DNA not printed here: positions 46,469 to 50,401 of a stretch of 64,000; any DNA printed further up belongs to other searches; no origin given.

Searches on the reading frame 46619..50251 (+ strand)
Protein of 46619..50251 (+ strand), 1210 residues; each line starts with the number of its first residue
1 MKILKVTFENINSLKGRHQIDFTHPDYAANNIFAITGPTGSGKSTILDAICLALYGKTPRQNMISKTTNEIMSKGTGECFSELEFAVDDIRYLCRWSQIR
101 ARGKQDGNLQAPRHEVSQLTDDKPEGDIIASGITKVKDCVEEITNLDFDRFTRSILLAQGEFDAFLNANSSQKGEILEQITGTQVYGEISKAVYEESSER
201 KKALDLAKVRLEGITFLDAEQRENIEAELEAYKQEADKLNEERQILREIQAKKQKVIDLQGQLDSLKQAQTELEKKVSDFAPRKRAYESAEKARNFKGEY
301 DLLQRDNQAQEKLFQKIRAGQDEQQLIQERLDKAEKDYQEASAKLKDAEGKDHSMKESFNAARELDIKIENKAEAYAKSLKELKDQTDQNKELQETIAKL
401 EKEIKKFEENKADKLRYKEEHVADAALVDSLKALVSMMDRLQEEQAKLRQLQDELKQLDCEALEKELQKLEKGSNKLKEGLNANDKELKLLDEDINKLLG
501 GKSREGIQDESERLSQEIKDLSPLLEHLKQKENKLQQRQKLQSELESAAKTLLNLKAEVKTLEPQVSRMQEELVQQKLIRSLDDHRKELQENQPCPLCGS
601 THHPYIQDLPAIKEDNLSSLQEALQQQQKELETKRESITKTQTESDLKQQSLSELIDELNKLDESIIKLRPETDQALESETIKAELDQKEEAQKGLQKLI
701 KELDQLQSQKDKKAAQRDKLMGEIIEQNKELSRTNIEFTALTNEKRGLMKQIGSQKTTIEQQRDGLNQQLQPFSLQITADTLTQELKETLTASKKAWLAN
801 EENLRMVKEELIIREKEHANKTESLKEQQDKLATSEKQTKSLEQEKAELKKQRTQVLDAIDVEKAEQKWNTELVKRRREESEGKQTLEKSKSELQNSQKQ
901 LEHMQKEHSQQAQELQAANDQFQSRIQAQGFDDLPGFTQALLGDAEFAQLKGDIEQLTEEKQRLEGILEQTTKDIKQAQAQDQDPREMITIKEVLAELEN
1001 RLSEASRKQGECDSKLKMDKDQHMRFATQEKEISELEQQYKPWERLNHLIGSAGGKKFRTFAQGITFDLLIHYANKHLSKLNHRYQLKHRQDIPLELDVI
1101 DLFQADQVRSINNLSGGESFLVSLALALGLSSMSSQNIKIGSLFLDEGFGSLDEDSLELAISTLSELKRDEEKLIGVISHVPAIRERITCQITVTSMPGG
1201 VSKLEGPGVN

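Call 30: search_protein_families(library=pfam, proteins=[window:46619-50251:+], max_evalue=0.001)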
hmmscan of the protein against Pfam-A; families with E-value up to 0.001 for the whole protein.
window:46619-50251:+ (1210 aa): 5 families
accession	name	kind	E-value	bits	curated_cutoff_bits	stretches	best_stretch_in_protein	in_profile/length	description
PF13476.12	AAA_23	-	1.4e-22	81.8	27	1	5-277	1-200/201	AAA domain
PF13558.12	SbcC_Walker_B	-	1.7e-10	41.5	27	1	1106-1165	25-89/90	SbcC/RAD50-like, Walker B motif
PF13555.12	AAA_29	-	4.2e-08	33.3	27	1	29-65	21-58/61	P-loop containing region of AAA domain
PF02463.25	SMC_N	-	0.00013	21.9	40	1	7-75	6-69/220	RecF/RecN/SMC N terminal domain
PF25199.1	nSTAND_NTPase5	-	0.0002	21.6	34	1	29-64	40-74/145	Novel STAND NTPase 5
